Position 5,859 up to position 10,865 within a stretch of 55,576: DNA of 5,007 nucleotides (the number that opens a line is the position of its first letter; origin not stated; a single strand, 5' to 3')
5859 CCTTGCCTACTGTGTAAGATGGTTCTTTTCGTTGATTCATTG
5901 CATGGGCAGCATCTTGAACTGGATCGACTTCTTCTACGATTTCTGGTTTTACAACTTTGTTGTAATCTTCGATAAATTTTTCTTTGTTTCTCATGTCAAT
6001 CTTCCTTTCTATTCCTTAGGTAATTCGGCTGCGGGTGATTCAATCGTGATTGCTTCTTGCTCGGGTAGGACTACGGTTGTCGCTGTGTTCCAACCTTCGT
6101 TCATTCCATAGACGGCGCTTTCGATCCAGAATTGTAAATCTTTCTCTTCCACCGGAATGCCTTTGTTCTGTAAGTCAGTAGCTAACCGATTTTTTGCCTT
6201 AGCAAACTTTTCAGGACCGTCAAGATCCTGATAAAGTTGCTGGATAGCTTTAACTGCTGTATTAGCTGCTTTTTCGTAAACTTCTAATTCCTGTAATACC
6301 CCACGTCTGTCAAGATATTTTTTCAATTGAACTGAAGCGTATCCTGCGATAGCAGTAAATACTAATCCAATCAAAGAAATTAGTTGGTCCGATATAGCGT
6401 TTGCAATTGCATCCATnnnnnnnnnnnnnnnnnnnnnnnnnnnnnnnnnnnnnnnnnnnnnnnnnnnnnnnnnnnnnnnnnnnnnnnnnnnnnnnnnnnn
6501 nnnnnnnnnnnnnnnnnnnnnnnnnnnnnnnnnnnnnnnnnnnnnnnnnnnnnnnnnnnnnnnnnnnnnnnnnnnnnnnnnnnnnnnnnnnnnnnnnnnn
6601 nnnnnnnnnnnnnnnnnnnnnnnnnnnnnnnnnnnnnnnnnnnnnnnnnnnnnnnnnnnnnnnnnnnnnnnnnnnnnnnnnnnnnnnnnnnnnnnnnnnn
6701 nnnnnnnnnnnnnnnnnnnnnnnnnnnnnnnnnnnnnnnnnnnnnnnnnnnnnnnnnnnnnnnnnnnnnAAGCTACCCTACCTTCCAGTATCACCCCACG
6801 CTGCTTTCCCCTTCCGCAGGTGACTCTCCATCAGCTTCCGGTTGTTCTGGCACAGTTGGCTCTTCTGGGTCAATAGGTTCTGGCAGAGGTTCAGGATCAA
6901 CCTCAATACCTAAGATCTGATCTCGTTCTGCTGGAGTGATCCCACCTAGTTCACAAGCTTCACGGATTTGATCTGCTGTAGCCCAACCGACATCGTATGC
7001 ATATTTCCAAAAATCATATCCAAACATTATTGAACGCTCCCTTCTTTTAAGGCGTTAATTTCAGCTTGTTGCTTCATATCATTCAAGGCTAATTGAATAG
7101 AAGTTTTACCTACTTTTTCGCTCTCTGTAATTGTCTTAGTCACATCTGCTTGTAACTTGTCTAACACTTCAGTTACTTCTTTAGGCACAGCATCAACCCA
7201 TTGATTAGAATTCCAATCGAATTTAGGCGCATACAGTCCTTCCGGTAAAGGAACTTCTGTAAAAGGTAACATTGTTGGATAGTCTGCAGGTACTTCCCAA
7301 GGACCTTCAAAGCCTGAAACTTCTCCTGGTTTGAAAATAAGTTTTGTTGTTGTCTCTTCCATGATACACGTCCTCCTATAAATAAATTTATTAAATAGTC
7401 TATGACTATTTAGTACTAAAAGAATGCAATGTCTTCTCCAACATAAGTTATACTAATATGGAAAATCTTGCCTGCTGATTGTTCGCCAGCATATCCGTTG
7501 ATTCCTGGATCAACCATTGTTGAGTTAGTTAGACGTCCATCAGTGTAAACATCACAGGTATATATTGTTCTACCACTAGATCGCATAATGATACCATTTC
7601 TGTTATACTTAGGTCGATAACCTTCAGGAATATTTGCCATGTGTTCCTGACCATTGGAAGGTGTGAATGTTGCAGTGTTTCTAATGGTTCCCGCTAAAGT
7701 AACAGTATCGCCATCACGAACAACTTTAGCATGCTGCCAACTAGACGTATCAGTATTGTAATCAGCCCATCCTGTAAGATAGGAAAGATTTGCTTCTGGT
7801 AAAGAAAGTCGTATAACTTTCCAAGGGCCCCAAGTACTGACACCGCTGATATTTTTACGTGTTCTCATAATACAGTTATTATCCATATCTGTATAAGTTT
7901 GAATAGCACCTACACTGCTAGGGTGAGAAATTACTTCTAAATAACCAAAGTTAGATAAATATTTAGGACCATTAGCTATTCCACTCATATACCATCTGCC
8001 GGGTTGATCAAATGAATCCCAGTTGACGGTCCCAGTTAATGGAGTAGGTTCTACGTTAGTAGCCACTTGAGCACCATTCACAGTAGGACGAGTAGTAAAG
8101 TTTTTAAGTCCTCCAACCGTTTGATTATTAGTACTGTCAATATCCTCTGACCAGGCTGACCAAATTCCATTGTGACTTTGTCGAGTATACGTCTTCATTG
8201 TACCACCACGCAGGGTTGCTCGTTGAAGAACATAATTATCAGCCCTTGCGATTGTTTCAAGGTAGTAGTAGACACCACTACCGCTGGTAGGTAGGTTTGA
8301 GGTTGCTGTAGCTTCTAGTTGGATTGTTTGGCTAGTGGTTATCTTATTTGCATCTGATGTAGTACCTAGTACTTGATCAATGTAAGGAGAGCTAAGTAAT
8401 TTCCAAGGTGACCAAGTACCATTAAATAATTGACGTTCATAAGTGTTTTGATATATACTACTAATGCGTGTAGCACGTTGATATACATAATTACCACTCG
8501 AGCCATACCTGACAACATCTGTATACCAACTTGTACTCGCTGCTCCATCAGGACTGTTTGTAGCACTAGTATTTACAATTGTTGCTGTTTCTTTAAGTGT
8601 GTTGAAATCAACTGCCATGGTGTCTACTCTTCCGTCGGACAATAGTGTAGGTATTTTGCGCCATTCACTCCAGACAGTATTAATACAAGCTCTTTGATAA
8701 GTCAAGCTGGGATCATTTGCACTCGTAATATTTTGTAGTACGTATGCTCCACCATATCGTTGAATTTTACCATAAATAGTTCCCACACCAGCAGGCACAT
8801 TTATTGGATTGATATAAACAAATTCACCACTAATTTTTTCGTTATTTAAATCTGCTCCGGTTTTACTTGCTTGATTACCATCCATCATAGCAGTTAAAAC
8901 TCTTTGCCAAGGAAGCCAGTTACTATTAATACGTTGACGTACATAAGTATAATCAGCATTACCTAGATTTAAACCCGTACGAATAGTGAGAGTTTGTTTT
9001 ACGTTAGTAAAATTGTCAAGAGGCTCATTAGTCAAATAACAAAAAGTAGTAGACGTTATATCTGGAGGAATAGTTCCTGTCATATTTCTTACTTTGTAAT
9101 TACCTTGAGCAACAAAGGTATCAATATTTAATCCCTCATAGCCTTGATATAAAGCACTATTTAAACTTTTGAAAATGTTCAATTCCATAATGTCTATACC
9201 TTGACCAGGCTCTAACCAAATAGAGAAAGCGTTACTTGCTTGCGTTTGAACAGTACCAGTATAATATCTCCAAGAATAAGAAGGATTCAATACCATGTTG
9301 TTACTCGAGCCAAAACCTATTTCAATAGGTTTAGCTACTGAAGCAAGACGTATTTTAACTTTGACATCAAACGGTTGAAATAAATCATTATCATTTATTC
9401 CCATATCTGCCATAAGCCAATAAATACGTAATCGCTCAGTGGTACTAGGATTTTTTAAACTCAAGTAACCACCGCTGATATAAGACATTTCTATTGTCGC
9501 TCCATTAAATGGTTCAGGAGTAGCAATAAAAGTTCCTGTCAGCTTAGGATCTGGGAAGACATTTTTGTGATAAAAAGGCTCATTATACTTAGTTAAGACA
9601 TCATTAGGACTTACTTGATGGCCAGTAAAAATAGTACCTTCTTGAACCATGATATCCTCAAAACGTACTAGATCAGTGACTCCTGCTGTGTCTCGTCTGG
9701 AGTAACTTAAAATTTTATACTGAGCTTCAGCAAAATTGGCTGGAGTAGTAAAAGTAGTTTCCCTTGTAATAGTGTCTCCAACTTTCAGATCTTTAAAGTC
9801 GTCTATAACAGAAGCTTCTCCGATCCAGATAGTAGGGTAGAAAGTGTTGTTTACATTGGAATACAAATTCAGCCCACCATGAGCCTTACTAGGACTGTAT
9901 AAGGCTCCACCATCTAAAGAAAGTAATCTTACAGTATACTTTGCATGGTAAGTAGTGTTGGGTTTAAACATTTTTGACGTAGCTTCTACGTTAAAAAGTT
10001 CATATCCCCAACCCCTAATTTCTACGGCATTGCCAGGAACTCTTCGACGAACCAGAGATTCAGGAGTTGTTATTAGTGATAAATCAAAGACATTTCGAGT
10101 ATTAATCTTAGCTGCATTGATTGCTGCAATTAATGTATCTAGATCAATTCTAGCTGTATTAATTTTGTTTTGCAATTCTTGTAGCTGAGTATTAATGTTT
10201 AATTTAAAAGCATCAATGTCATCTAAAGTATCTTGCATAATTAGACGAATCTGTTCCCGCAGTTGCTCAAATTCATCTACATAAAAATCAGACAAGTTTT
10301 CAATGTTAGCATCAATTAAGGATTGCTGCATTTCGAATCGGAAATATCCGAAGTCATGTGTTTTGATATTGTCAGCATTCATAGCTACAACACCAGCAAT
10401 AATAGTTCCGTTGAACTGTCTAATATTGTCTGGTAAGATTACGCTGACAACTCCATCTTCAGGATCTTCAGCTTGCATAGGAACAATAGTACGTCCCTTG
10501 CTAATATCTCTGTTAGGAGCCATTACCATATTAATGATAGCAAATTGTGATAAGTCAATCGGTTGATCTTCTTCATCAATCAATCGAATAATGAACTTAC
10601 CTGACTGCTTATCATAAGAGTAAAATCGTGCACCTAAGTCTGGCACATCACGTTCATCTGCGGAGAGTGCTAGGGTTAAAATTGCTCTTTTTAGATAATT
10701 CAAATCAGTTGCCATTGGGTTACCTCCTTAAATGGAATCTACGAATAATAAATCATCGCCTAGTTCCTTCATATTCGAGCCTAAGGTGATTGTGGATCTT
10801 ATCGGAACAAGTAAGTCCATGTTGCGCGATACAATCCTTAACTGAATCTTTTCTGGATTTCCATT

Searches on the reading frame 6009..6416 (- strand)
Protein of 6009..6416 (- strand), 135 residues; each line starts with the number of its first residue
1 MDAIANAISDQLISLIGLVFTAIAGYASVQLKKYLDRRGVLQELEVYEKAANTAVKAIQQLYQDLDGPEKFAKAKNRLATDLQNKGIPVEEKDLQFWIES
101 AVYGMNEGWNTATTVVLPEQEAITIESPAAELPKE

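Call 92: search_protein_families(library=pfam, proteins=[window:6009-6416:-], max_evalue=1)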
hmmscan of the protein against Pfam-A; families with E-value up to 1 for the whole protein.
window:6009-6416:- (135 aa): 2 families
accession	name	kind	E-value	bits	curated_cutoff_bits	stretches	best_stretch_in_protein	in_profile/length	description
PF09682.15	Phage_holin_6_1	-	2.9e-16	60.1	24.9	1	10-106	3-100/101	Bacteriophage holin of superfamily 6 (Holin_LLH)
PF21811.2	RdfA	-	0.066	13.4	27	1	45-91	48-94/195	Rod-determining factor A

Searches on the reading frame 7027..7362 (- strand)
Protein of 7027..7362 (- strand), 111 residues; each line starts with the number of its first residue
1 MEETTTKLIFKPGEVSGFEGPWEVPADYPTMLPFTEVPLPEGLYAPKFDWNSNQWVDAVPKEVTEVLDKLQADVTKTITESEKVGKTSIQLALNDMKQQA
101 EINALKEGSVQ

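Call 9: search_protein_families(library=phrogs, proteins=[window:7027-7362:-], max_evalue=0.001)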
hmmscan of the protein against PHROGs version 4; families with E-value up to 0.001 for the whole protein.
window:7027-7362:- (111 aa): 4 families
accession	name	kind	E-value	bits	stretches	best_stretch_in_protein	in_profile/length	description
phrog_1766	-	tail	4.3e-06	28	1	33-106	31-102/127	tail fiber protein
phrog_1536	-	unknown function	1.3e-05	26.4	1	7-108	2-113/147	-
phrog_6227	-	unknown function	5.6e-05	24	1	22-89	20-83/95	-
phrog_16648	-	unknown function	0.00045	21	1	33-99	48-109/153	-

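Call 10: search_protein_families(library=pfam, proteins=[window:7027-7362:-], max_evalue=0.01)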
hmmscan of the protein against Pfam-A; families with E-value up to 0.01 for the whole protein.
window:7027-7362:- (111 aa): 0 families

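Call 92: search_protein_families(library=pfam, proteins=[window:7027-7362:-], max_evalue=1)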
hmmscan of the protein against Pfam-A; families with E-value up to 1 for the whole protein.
window:7027-7362:- (111 aa): 1 family
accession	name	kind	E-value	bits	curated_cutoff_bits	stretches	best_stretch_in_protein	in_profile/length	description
PF07106.19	TBPIP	-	0.14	12.6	22.8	0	77-102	25-48/62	TBPIP/Hop2 winged helix domain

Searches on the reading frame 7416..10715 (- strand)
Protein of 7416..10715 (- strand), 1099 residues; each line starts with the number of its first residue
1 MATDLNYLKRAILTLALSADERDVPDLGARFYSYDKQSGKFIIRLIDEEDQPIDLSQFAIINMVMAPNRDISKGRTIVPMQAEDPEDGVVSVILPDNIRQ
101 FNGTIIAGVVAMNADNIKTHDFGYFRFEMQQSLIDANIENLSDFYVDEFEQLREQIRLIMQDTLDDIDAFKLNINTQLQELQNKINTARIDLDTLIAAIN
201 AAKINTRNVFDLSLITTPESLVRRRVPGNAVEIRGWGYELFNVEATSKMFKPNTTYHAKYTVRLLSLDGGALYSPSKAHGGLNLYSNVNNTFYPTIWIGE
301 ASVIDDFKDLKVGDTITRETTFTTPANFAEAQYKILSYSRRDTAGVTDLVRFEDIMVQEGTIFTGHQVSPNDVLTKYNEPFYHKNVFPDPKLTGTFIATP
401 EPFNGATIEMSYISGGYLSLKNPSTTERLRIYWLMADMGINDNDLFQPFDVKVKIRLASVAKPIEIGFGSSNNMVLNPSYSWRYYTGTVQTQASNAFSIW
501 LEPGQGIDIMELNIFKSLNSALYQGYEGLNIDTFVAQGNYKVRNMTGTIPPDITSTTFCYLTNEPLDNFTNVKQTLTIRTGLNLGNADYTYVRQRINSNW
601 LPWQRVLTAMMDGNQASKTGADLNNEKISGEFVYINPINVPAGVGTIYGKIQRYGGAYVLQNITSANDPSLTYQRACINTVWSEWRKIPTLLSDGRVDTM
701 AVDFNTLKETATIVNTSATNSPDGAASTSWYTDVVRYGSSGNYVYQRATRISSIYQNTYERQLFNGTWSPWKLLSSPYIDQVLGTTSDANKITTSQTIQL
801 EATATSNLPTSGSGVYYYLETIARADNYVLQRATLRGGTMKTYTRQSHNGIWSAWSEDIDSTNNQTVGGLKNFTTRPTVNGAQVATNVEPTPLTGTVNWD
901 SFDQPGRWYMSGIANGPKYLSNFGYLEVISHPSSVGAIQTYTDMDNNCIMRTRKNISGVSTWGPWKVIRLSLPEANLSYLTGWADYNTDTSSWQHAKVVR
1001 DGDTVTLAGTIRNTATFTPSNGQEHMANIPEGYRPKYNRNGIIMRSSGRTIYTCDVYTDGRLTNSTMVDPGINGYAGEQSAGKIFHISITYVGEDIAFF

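Call 9: search_protein_families(library=phrogs, proteins=[window:7416-10715:-], max_evalue=0.001)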
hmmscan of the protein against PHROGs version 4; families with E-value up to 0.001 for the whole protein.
window:7416-10715:- (1099 aa): 5 families
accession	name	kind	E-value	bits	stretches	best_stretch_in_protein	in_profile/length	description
phrog_3971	-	unknown function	1.6e-22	81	3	701-786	100-189/331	-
phrog_10054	-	unknown function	1.6e-18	67.7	1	28-202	23-204/735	-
phrog_257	-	tail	5.8e-10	39.9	1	9-189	5-190/508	minor tail protein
phrog_3285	-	tail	6e-09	36.2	1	8-183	7-174/491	minor tail protein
phrog_7127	-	tail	3.6e-06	27.8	1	974-1072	143-240/258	receptor binding tail protein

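Call 10: search_protein_families(library=pfam, proteins=[window:7416-10715:-], max_evalue=0.01)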
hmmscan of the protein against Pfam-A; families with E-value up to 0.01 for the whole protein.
window:7416-10715:- (1099 aa): 0 families

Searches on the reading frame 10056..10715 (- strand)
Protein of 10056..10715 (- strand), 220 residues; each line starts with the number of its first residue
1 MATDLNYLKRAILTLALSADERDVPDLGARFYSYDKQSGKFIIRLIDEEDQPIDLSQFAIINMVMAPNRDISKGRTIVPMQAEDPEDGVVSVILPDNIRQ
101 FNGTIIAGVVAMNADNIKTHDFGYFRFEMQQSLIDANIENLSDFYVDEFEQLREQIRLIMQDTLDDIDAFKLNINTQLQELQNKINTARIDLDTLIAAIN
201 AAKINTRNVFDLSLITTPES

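Call 68: search_protein_families(library=pfam, proteins=[window:10056-10715:-], max_evalue=1)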
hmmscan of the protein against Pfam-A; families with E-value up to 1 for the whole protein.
window:10056-10715:- (220 aa): 2 families
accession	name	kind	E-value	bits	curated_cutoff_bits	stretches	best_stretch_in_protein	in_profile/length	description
PF10651.15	BppU_N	-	1.1e-08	35.3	23.1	1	10-156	2-140/142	BppU N-terminal domain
PF19422.4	Ariadne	-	0.053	13.8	23.5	1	126-155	107-136/262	Ariadne domain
